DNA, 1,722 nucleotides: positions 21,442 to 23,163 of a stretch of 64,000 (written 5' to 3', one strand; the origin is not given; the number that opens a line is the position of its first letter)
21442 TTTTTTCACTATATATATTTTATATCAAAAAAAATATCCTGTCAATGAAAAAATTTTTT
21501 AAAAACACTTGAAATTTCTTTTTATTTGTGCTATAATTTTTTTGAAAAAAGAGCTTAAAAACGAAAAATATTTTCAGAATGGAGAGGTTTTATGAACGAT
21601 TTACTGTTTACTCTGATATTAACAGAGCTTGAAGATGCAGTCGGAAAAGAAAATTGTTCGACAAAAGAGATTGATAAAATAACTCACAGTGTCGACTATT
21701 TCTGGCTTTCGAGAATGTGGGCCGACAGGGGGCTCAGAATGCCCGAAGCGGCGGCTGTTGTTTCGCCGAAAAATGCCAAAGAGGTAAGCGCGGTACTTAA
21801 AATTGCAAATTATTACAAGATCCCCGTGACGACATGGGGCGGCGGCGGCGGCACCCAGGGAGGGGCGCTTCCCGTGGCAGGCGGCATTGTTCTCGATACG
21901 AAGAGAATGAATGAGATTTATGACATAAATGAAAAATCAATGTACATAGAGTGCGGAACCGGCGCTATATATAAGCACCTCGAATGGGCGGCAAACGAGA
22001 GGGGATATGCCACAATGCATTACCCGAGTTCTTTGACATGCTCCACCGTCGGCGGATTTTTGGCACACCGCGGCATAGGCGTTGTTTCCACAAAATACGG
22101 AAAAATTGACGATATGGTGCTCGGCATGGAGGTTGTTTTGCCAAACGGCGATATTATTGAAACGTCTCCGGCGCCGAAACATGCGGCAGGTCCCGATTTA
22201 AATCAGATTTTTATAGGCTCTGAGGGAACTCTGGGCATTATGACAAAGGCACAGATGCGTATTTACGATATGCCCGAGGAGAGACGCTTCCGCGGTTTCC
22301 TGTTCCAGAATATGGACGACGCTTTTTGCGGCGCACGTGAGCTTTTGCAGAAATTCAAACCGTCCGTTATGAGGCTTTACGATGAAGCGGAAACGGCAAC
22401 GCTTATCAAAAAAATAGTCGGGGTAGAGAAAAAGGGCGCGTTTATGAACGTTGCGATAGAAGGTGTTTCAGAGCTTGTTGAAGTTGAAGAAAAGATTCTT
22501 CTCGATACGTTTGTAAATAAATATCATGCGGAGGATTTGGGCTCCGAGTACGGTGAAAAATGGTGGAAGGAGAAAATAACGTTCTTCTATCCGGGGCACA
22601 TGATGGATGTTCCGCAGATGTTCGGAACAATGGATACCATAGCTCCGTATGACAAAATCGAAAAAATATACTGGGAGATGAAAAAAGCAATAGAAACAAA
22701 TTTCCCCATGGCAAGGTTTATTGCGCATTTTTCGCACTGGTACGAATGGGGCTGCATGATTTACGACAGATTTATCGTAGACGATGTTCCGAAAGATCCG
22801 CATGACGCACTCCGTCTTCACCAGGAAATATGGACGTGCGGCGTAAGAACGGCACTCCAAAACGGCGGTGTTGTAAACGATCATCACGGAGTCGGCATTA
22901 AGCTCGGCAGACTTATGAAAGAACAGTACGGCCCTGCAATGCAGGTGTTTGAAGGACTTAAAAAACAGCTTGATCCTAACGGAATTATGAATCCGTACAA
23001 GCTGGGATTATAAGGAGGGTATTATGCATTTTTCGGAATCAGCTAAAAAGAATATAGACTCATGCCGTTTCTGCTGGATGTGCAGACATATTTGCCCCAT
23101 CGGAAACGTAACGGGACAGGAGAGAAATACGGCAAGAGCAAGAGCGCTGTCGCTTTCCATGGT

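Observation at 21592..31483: RpiR-controlled catabolic operon combining a tagatose/fructose-bisphosphate aldolase, PfkB and FGGY kinases, a KduI/IolB-like isomerase, NagA/NagB-like enzymes and an oxidase/Fe-S/Etf redox unit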

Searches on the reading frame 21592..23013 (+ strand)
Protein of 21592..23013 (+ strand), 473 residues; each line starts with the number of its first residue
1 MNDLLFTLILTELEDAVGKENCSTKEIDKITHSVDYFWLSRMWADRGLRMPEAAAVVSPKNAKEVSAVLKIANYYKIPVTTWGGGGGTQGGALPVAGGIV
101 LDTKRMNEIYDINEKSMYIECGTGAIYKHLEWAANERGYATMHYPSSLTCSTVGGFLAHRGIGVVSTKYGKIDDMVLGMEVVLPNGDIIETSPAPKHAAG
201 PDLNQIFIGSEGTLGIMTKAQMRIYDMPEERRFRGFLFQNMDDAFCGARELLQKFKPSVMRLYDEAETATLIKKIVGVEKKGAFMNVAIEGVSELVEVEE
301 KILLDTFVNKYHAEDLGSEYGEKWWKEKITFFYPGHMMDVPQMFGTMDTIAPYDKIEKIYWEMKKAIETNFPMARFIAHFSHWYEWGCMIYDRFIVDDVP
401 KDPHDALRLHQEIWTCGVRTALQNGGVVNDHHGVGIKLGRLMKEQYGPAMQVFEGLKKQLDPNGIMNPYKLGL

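Call 3: search_protein_families(library=pfam, proteins=[window:21592-23013:+])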
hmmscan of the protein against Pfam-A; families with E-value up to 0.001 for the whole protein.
window:21592-23013:+ (473 aa): 2 families
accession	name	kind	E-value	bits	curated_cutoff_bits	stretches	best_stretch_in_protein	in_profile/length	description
PF01565.28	FAD_binding_4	-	2.3e-37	128.2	26.4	1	54-192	2-139/139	FAD binding domain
PF02913.24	FAD-oxidase_C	-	1.9e-22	80.6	21.2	1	228-471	2-248/248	FAD linked oxidases, C-terminal domain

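Call 4: search_protein_families(library=ncbifam, proteins=[window:21592-23013:+])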
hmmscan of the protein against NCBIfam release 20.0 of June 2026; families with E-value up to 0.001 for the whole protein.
window:21592-23013:+ (473 aa): 12 families
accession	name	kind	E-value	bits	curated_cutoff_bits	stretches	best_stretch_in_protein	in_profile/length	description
TIGR00387.1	glcD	equivalog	1e-57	195.9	567.9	1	56-470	1-413/413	glycolate oxidase subunit GlcD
NF008408.0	PRK11230.1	equivalog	5.5e-28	97.7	897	1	55-244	58-247/499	glycolate oxidase subunit GlcD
NF049975.1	2HglutDHaseYdiJ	equivalog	1.2e-25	89.5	1350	2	54-197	53-198/1018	D-2-hydroxyglutarate dehydrogenase YdiJ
NF008439.0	PRK11282.1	equivalog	5.8e-14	51.7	284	1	66-232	12-178/358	glycolate oxidase subunit GlcE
NF041227.1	BagG_FevA2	exception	2.4e-10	39.6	850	1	51-242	46-223/455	bagremycin/ferroverdin biosynthesis FAD-dependent oxygenase BagG/FevA2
NF041226.1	BagK_FevA1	equivalog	2.4e-09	36.1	800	1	53-242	41-219/453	bagremycin/ferroverdin biosynthesis FAD-dependent oxygenase BagK/FevA1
NF053785.1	DcplphribOxDprE1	equivalog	1.2e-07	31.3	500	1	50-225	12-181/449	decaprenylphosphoryl-beta-D-ribose oxidase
TIGR01678.1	FAD_lactone_ox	subfamily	4.1e-07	29.3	396.8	1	55-224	17-178/438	sugar 1,4-lactone oxidase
TIGR01679.1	bact_FAD_ox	subfamily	1.6e-05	24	292.25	1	47-225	6-173/419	FAD-linked oxidoreductase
TIGR01676.1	GLDHase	equivalog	0.00016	20.6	458.25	1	56-228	65-229/541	L-galactonolactone dehydrogenase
TIGR01677.1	pln_FAD_oxido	subfamily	0.00039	19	383.1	1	52-224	33-211/560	FAD-dependent oxidoreductase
NF010480.0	PRK13905.1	equivalog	0.00043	19.2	259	1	53-190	34-163/303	UDP-N-acetylmuramate dehydrogenase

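Call 22: search_solved_structures(query=window:21592-23013:+, max_evalue=1e-10)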
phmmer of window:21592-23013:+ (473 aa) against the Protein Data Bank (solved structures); distinct sequences matched with E-value up to 1e-10: 45.
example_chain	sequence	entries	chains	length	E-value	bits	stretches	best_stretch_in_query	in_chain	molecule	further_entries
2uuu_A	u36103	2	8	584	3.2e-39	138.1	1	55-471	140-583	ALKYLDIHYDROXYACETONEPHOSPHATE SYNTHASE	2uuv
4bby_A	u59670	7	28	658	4.6e-36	127.6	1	58-266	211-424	ALKYLDIHYDROXYACETONEPHOSPHATE SYNTHASE, PEROXISOMAL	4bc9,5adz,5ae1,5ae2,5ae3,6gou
4bca_A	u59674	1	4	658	1.5e-35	125.9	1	58-466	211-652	ALKYLDIHYDROXYACETONEPHOSPHATE SYNTHASE, PEROXISOMAL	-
4bc7_A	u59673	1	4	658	2e-35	125.5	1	58-466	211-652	ALKYLDIHYDROXYACETONEPHOSPHATE SYNTHASE, PEROXISOMAL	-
8jdb_A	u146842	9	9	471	7.4e-33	117.1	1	53-470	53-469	Probable D-lactate dehydrogenase, mitochondrial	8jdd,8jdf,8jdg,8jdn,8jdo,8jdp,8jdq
8jdc_A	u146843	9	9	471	1.1e-32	116.5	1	53-470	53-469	Probable D-lactate dehydrogenase, mitochondrial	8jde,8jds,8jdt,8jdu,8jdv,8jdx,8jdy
3pm9_A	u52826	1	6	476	2.1e-31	112.3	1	45-244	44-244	Putative oxidoreductase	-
6lpn_A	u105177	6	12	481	6.3e-29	104.1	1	55-223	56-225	D-2-hydroxyglutarate dehydrogenase, mitochondrial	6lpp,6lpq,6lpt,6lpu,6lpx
7qh2_C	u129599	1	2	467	2.9e-28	101.9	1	57-471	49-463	Lactate dehydrogenase (NAD(+),ferredoxin) subunit LctD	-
9qgz_A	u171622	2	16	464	2e-27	99.2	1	53-471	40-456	Glycolate oxidase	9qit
6v42_A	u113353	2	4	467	7.2e-21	77.5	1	32-224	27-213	FAD/FMN-containing dehydrogenase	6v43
8s7r_A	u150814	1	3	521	8.3e-21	77.3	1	29-246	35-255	Oxidoreductase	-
8s7t_A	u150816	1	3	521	8.5e-21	77.3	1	29-246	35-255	Oxidoreductase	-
8s7s_A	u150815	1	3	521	1.2e-20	76.8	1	29-246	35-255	Oxidoreductase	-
8s7n_A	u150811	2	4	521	1.4e-20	76.6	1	29-246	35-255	Oxidoreductase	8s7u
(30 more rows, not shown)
